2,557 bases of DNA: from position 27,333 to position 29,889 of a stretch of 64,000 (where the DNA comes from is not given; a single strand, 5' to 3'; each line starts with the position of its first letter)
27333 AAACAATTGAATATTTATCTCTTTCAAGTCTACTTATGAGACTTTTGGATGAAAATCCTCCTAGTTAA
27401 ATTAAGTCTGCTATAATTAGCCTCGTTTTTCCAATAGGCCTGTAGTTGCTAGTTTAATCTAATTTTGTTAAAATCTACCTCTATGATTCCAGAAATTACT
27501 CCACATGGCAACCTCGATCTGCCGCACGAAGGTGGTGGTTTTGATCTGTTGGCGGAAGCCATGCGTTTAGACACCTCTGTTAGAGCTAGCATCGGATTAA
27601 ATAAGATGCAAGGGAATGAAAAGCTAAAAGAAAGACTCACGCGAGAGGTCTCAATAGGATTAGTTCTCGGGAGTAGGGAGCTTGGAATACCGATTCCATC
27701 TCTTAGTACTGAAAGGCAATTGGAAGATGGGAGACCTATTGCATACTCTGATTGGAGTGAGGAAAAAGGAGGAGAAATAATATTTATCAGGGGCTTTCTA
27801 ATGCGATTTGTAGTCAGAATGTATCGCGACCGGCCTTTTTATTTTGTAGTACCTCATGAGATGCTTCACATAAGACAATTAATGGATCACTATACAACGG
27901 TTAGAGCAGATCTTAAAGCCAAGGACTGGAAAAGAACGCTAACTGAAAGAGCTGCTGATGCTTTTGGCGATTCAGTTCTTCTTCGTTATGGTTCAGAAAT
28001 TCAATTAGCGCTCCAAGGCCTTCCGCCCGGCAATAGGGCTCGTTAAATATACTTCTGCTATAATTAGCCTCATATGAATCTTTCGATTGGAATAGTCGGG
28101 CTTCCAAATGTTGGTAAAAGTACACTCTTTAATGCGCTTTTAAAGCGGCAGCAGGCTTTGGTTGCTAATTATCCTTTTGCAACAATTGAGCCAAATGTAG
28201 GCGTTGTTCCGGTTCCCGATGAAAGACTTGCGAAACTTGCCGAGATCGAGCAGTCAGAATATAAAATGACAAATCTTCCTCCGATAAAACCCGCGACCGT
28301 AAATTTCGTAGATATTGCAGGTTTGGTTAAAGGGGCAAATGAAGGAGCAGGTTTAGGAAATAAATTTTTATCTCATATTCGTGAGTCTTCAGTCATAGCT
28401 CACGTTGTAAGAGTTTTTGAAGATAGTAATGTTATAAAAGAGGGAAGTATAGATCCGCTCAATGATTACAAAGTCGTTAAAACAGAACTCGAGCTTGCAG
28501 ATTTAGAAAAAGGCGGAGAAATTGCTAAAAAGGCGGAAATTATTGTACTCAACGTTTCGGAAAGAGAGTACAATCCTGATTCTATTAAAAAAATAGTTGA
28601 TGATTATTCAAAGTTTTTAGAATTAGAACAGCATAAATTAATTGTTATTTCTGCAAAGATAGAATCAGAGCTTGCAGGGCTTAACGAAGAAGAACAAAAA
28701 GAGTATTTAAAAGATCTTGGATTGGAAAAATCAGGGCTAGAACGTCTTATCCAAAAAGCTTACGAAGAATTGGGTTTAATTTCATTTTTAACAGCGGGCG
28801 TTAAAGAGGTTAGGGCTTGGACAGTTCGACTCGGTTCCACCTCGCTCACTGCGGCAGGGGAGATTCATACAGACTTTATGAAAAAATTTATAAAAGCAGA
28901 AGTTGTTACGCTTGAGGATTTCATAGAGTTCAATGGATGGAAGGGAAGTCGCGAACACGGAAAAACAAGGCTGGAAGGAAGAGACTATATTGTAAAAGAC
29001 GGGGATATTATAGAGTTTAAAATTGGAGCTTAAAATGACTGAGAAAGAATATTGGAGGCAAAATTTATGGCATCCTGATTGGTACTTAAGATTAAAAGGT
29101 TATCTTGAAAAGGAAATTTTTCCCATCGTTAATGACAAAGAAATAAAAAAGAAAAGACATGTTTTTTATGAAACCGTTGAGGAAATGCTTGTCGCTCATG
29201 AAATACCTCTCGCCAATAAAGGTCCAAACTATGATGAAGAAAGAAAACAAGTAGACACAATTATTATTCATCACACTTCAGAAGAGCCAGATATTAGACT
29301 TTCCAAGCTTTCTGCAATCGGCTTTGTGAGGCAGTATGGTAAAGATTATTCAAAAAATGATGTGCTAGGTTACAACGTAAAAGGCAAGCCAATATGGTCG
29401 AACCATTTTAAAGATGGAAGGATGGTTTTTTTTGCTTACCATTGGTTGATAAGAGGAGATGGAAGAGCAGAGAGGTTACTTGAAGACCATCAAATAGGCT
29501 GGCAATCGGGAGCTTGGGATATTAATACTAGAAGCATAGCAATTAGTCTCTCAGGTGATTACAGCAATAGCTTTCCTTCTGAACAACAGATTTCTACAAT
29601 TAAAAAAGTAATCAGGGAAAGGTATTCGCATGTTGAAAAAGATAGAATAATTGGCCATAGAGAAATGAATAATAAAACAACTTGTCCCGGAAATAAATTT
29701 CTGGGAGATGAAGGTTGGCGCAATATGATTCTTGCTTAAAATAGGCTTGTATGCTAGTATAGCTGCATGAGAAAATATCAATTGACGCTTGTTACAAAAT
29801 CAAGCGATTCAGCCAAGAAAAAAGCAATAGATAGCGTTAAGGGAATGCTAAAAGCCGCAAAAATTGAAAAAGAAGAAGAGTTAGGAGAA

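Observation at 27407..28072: GC-rich HExxH gene cassette flanked by perfect 18-bp direct repeats that duplicate the ychF promoter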

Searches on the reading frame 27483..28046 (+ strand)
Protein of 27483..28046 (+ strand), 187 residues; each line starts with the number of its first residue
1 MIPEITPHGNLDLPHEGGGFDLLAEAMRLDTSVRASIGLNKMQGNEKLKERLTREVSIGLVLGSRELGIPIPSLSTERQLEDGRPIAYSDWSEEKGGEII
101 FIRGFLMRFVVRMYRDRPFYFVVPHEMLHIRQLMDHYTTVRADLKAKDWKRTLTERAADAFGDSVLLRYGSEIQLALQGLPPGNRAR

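Call 7: search_protein_families(library=pfam, proteins=[window:27483-28046:+], max_evalue=0.1)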
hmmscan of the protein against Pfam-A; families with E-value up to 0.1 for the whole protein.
window:27483-28046:+ (187 aa): 0 families

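Call 12: find_homologous_proteins(query=window:27483-28046:+)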
Query window:27483-28046:+ (187 aa): 2 proteins with E <= 0.001 among 405 candidates.
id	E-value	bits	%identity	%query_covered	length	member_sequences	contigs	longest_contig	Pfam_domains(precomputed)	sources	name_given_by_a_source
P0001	7.1e-120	415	100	100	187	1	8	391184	-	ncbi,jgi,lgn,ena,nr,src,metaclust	ncbi:MAG: hypothetical protein A3B38_00760 [Candidatus Levybacteria bacterium RIFCSPLOWO2_01_FULL_36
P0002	2.1e-61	225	59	97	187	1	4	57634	-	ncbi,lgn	-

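Call 14: find_encoding_contigs(protein=P0002, flank=6000, max_places=6)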
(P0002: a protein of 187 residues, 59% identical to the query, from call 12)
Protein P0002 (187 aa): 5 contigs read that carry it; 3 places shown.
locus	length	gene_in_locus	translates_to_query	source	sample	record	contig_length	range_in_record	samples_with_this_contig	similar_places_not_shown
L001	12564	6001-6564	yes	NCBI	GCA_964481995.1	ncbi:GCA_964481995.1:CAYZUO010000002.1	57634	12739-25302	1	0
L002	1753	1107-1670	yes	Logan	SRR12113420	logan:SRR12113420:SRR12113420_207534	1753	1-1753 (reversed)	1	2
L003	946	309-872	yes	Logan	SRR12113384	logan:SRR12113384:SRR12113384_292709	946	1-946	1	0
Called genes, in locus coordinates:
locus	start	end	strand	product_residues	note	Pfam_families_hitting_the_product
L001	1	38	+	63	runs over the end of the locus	-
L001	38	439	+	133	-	-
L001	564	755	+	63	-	-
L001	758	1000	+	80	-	-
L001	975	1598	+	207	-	-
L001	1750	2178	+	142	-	-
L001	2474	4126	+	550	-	-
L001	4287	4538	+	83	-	PF04014:MazE_antitoxin (weak)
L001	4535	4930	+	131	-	PF02661:Fic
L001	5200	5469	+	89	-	PF24839:DUF7718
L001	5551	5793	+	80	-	-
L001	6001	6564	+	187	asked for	-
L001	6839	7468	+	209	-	PF00156:Pribosyltran, PF14681:UPRTase (faint)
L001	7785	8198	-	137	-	-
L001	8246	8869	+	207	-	-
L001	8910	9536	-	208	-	-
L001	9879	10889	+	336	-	-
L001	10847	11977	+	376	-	PF00881:Nitroreductase (weak)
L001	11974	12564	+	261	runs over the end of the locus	-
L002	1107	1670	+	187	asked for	-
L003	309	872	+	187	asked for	-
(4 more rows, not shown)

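Call 15: find_encoding_contigs(protein=P0001, flank=6000, max_places=8)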
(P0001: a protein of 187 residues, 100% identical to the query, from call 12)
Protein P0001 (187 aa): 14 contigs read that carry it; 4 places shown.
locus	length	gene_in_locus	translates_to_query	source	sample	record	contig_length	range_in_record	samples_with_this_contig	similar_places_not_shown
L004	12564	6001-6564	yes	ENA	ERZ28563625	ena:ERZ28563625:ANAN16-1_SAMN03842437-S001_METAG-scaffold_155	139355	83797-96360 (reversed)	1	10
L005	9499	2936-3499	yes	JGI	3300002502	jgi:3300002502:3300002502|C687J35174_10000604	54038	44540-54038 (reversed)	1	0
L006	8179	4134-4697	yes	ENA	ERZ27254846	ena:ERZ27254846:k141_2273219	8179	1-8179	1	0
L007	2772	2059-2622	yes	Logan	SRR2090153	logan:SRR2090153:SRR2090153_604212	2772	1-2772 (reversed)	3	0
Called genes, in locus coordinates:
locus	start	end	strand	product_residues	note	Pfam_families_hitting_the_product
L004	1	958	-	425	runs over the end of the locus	PF13660:DUF4147, PF05161:MOFRL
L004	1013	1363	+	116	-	-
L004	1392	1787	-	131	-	-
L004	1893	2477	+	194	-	-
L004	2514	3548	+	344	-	PF05448:AXE1 (faint), PF02129:Peptidase_S15, PF01738:DLH (weak), PF12740:PETase (weak), PF00561:Abhydrolase_1, PF12146:Hydrolase_4, PF12697:Abhydrolase_6, PF00326:Peptidase_S9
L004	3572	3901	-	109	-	-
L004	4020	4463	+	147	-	-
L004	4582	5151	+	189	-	-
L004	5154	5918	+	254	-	PF09509:Hypoth_Ymh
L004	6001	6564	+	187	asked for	-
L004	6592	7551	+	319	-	PF01926:MMR_HSR1, PF02421:FeoB_N, PF06071:YchF-GTPase_C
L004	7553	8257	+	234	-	PF01510:Amidase_2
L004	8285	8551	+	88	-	PF01250:Ribosomal_S6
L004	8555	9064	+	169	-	PF00436:SSB, PF22657:SSB_1 (weak)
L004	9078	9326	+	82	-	PF01084:Ribosomal_S18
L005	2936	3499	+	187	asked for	-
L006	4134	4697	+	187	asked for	-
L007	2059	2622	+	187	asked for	-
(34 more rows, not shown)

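Call 28: search_protein_families(library=padloc, proteins=[window:27483-28046:+], max_evalue=1)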
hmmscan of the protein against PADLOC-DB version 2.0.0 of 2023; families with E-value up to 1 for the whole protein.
window:27483-28046:+ (187 aa): 1 family
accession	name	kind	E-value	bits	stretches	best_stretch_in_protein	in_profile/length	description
PDLC03982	PD-Lambda-2_B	-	0.058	10.7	1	115-167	286-336/402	-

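Call 29: search_protein_families(library=ncbifam, proteins=[window:27483-28046:+], max_evalue=1)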
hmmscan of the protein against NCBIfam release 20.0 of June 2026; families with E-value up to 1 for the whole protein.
window:27483-28046:+ (187 aa): 0 families

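Call 35: predict_structure(alignment_id=A1)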
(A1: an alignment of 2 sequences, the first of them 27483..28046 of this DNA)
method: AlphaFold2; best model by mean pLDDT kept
length: 187 residues; sequences in the alignment: 2
mean_pLDDT: 40.1   pTM: 0.32
mean pLDDT of the five models: 40.1, 37.9, 34.2, 33.9, 31.0
residues with pLDDT >= 90: 0; 70-90: 0; 50-70: 36; < 50: 151
segments of 3 or more residues with pLDDT < 50: 1-26, 61-141, 149-187
pLDDT, mean of each block of 10 residues (from residue 1): 26 31 49 53 53 52 41 27 29 35 43 39 40 43 48 42 39 37 31
secondary structure, 60 per line:
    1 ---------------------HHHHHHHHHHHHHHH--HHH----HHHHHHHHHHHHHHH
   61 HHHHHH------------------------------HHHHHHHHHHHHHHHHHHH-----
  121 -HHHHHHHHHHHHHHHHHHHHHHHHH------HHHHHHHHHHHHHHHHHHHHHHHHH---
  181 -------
elements in order: H22-36 H46-66 H97-115 H122-146 H153-177

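Call 38: search_protein_representatives(alignment_id=A1)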
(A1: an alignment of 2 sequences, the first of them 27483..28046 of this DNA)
Query: 2 sequences, 190 profile positions. Proteins with E-value up to 0.001 (for the whole library): 2; up to 1e-10: 1; up to 1e-30: 1. The best 2 are listed.
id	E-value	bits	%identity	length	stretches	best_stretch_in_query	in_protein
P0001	3.4e-110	382.1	-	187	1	1-190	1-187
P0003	3.2e-04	36.4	-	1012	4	47-89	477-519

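Call 64: search_solved_structures(query=A1, max_evalue=10)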
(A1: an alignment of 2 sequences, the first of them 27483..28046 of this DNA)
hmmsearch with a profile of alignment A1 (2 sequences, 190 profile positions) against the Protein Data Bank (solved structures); distinct sequences matched with E-value up to 10: 2.
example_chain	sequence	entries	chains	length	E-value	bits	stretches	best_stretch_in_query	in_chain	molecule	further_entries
5cwo_A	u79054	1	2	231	0.0019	20.8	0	19-56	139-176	Designed helical repeat protein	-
6u9e_A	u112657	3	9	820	1.5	11.3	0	31-85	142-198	PdpA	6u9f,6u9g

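Call 66: search_protein_families(library=phrogs, proteins=[window:27483-28046:+, P0002], max_evalue=1)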
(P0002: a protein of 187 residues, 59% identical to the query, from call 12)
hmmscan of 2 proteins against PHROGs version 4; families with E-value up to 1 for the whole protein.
window:27483-28046:+ (187 aa): 1 family
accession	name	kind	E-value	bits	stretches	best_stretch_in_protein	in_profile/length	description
phrog_513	-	integration and excision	0.25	11.7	1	112-172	116-175/208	transposase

P0002 (187 aa): 0 families

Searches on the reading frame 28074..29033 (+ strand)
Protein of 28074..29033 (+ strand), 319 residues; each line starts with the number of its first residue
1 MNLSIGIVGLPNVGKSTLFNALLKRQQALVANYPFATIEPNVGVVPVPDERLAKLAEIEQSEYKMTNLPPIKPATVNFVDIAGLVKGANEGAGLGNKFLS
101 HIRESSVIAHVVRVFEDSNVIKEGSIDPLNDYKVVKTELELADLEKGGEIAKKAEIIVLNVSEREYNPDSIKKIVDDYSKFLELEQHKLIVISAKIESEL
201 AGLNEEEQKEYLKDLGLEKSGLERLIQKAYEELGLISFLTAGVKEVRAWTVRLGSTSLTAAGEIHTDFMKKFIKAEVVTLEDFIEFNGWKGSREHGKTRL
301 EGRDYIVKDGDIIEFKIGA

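Call 7: search_protein_families(library=pfam, proteins=[window:28074-29033:+], max_evalue=0.1)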
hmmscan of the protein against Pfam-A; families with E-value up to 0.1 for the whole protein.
window:28074-29033:+ (319 aa): 8 families
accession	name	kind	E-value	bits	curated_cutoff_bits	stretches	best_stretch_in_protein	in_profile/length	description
PF06071.19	YchF-GTPase_C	-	1.1e-32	112.4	27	1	235-317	1-83/84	Protein of unknown function (DUF933)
PF01926.29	MMR_HSR1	-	1.3e-22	80.5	21.9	1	5-126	2-86/113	50S ribosome-binding GTPase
PF02421.24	FeoB_N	-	7.8e-08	32.4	27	1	5-47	3-44/156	Ferrous iron transport protein B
PF02824.27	TGS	-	0.0053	17.2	22.2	1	251-315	13-58/60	TGS domain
PF00350.29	Dynamin_N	-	0.021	15.3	27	0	5-26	1-22/168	Dynamin family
PF13238.12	AAA_18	-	0.027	15.3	29.4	0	5-26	1-22/128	AAA domain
PF03308.22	MeaB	-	0.061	12.8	23.1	0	4-23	35-54/273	Methylmalonyl Co-A mutase-associated GTPase MeaB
PF23768.1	DUF7167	-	0.098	13.2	24.4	0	197-214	24-41/60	Domain of unknown function (DUF7167)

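Call 24: find_related_loci(query=window:28074-29033:+, collection=genome_contigs, flank=6000)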
Query window:28074-29033:+ (319 aa) in genome_contigs; peptide patterns used: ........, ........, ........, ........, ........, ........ (x = any residue, [..] = any of these).
600 stretches matched a pattern (row limit reached: there are more); 597 encode a relative of the query (tblastn E <= 1e-3); the best 80 are kept; 80 distinct loci.
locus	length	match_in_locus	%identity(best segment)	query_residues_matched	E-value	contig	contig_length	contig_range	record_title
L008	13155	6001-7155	58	1-319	3e-139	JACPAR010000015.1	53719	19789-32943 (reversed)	MAG: Candidatus Levyibacteriota bacterium isolate NC_groundwater_236_Ag_S-0.2um_36_14 S5_GD2017_2_S2_scaffold_1456, whol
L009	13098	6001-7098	59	1-318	1e-138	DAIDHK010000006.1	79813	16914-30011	MAG TPA_asm: Candidatus Levyibacteriota bacterium isolate clean343 NODE_6_length_79813_cov_11.405576, whole genome shotg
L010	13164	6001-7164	56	1-318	8e-129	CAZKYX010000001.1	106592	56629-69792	MAG TPA_asm: uncultured Gammaproteobacteria bacterium isolate SRP286056_co1_17 genome assembly, contig: NODE_137_length_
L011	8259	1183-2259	55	1-318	1e-113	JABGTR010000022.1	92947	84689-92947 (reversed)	MAG: Candidatus Paceibacterota bacterium isolate SI034_bin135 k141_377468, whole genome shotgun sequence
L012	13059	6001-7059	55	3-318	5e-113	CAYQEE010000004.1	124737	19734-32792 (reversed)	MAG TPA_asm: uncultured Gammaproteobacteria bacterium isolate SRP272529_co2_240 genome assembly, contig: NODE_127_length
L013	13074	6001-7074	53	1-319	1e-110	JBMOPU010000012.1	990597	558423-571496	MAG: Patescibacteria group bacterium isolate Betzabe_MAG136 MAG136_14, whole genome shotgun sequence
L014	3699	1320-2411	50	1-318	2e-110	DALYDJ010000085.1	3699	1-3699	MAG TPA_asm: Candidatus Woesebacteria bacterium isolate CTOTU14224 NODE_7420_length_3699_cov_2.826839, whole genome shot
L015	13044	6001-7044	53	3-319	1e-107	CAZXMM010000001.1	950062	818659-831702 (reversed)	MAG TPA_asm: uncultured Gammaproteobacteria bacterium isolate SRP173033_co1_283 genome assembly, contig: NODE_1_length_9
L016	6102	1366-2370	53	3-318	1e-106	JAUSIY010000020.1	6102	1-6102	MAG: bacterium isolate E14_metabat.bin.279 E14_k141_1004844, whole genome shotgun sequence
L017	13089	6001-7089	50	1-318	3e-104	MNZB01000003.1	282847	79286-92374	MAG: Candidatus Pacebacteria bacterium CG2_30_36_39 cg2_3.0_scaffold_19_c, whole genome shotgun sequence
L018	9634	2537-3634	49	1-319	2e-104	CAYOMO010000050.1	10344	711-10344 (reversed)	MAG TPA_asm: uncultured Gammaproteobacteria bacterium isolate SRP292972_co1_31 genome assembly, contig: NODE_2657_length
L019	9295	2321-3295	50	1-317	2e-97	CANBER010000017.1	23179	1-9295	MAG TPA_asm: uncultured Candidatus Saccharibacteria bacterium isolate SRR15431173_bin.17_metawrap_v1.3_MAG genome assemb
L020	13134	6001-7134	46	1-319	2e-95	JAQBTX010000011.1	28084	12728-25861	MAG: bacterium isolate casp150-mb.129 NODE_4507_length_28084_cov_0.092085, whole genome shotgun sequence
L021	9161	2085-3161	47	1-313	7e-95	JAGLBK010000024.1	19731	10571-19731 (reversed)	MAG: Deinococcus sp. isolate bin8 NODE_24_length_19731_cov_8.154116, whole genome shotgun sequence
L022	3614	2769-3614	58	1-236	8e-95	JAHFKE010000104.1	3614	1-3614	MAG: Candidatus Levyibacteriota bacterium isolate nzgw402 NODE_35541_length_3615_cov_1.973669, whole genome shotgun sequ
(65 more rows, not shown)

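Call 47: find_encoding_contigs(protein=window:28074-29033:+, flank=5000, max_places=10)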
Protein window:28074-29033:+ (319 aa): 15 contigs read that carry it; 5 places shown.
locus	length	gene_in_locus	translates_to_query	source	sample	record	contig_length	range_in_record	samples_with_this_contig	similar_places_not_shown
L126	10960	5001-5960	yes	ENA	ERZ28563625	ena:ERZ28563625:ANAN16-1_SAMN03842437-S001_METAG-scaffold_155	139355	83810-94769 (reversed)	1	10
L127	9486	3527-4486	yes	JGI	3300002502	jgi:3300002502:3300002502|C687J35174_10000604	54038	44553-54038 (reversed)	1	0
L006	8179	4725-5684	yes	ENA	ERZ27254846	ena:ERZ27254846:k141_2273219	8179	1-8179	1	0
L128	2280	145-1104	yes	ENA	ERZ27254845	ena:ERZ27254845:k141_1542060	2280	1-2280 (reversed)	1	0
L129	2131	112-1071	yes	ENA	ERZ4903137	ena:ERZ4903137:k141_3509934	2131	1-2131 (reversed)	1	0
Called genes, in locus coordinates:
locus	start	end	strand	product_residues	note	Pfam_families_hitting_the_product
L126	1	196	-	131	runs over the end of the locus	-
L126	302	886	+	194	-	-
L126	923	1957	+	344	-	PF05448:AXE1 (faint), PF02129:Peptidase_S15, PF01738:DLH (weak), PF12740:PETase (weak), PF00561:Abhydrolase_1, PF12146:Hydrolase_4, PF12697:Abhydrolase_6, PF00326:Peptidase_S9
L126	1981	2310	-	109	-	-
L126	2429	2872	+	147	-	-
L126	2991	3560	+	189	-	-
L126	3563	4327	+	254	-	PF09509:Hypoth_Ymh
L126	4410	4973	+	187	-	-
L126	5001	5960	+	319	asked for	PF01926:MMR_HSR1, PF02421:FeoB_N, PF06071:YchF-GTPase_C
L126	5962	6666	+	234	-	PF01510:Amidase_2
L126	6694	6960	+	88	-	PF01250:Ribosomal_S6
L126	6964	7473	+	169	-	PF00436:SSB, PF22657:SSB_1 (weak)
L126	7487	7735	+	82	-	PF01084:Ribosomal_S18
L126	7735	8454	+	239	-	PF13375:RnfC_N (faint)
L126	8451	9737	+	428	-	PF22694:CtpB_N-like (weak), PF00595:PDZ, PF13180:PDZ_2, PF17820:PDZ_6, PF03572:Peptidase_S41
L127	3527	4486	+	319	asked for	PF01926:MMR_HSR1, PF02421:FeoB_N, PF06071:YchF-GTPase_C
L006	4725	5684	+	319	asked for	PF01926:MMR_HSR1, PF02421:FeoB_N, PF06071:YchF-GTPase_C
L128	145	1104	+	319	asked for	PF01926:MMR_HSR1, PF02421:FeoB_N, PF06071:YchF-GTPase_C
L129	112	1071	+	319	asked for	PF01926:MMR_HSR1, PF02421:FeoB_N, PF06071:YchF-GTPase_C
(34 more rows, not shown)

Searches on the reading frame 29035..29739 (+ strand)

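Call 7: search_protein_families(library=pfam, proteins=[window:29035-29739:+], max_evalue=0.1)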
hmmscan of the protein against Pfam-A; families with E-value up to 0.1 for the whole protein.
window:29035-29739:+ (234 aa): 1 family
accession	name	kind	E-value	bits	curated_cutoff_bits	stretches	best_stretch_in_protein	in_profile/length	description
PF01510.30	Amidase_2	-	5.1e-18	66.1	26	1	71-220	3-131/131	N-acetylmuramoyl-L-alanine amidase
